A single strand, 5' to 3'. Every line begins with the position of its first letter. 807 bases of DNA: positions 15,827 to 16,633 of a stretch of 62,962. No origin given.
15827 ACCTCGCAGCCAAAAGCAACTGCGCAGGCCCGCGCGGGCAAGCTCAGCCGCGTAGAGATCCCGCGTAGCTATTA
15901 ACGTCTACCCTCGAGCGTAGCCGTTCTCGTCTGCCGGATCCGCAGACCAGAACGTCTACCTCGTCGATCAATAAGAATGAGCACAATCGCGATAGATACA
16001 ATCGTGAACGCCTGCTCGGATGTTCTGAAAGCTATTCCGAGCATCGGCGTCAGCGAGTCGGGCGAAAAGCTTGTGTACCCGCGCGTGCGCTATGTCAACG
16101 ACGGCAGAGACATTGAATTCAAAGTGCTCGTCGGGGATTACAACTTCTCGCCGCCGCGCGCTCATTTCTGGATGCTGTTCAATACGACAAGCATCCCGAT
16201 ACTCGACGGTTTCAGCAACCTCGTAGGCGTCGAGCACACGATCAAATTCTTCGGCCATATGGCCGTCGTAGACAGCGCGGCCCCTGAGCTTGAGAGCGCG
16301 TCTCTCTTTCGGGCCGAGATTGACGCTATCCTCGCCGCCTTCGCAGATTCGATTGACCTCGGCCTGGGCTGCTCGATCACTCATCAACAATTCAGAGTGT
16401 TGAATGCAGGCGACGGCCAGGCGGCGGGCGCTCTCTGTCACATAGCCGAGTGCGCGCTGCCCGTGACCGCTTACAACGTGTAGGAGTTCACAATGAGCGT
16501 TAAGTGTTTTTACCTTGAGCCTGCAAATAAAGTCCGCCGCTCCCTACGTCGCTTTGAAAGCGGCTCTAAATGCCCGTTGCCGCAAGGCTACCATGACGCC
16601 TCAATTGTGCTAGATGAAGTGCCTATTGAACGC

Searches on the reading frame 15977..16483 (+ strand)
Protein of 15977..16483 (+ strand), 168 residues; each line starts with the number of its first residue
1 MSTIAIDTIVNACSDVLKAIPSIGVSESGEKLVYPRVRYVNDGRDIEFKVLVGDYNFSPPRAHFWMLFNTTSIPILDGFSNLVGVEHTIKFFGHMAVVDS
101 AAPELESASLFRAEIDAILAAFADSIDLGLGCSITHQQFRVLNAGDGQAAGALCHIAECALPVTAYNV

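Call 14: search_protein_families(library=pfam, proteins=[window:15977-16483:+], max_evalue=0.01)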
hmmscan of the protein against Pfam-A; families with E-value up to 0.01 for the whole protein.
window:15977-16483:+ (168 aa): 0 families

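Call 15: search_protein_families(library=phrogs, proteins=[window:15977-16483:+], max_evalue=0.001)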
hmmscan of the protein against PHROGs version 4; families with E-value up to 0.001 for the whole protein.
window:15977-16483:+ (168 aa): 0 families

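Call 19: find_encoding_contigs(protein=window:15977-16483:+, flank=3000, max_places=10)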
Protein window:15977-16483:+ (168 aa): 9 contigs read that carry it; 2 places shown.
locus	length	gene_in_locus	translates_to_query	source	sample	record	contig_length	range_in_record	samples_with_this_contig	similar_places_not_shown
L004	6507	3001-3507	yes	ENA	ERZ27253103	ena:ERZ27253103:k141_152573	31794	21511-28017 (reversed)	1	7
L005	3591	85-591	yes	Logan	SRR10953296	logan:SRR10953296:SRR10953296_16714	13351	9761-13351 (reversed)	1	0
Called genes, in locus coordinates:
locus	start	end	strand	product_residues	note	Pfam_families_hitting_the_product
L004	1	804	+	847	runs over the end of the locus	PF25209:Phage_capsid_4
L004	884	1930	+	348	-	-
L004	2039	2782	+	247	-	-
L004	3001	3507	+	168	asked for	-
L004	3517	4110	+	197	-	-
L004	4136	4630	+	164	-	-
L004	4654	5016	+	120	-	-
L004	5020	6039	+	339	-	-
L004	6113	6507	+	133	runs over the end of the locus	-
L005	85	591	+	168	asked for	-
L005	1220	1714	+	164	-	-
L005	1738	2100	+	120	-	-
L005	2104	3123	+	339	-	-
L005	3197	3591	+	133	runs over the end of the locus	-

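Call 22: find_related_loci(query=window:15977-16483:+, collection=viral_contigs, flank=6000)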
Query window:15977-16483:+ (168 aa) in viral_contigs; peptide patterns used: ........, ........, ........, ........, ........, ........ (x = any residue, [..] = any of these).
4 stretches matched a pattern, but none encodes a relative of the query by tblastn (E <= 1e-3).

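Call 39: find_homologous_proteins(query=window:15977-16483:+)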
Query window:15977-16483:+ (168 aa): 2 proteins with E <= 0.001 among 81 candidates.
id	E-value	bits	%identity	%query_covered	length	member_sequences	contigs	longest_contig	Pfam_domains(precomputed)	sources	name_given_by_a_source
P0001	2.6e-68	247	63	100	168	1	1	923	-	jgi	jgi:hypothetical protein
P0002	2.5e-59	218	100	61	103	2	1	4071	-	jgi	jgi:hypothetical protein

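Call 40: find_encoding_contigs(protein=P0001, flank=5000)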
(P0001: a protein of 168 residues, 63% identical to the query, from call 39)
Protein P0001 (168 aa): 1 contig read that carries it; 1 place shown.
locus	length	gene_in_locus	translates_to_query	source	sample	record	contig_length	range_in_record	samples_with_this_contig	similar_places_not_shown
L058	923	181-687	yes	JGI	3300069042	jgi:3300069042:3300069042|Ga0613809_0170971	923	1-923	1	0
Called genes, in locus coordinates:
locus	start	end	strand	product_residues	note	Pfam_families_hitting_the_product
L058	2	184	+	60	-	?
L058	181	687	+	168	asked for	-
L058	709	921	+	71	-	?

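Call 41: find_encoding_contigs(protein=P0002, flank=5000)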
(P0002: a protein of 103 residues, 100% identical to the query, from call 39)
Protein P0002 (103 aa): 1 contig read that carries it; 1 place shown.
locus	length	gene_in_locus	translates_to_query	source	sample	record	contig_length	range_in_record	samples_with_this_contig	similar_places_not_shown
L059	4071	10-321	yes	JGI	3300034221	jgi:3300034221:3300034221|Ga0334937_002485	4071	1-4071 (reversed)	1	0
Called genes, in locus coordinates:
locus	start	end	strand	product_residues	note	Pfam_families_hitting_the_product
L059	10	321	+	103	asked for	-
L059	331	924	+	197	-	-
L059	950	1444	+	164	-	-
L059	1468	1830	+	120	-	-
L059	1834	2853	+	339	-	-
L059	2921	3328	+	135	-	-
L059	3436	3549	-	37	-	-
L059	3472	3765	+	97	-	-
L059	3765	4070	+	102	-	?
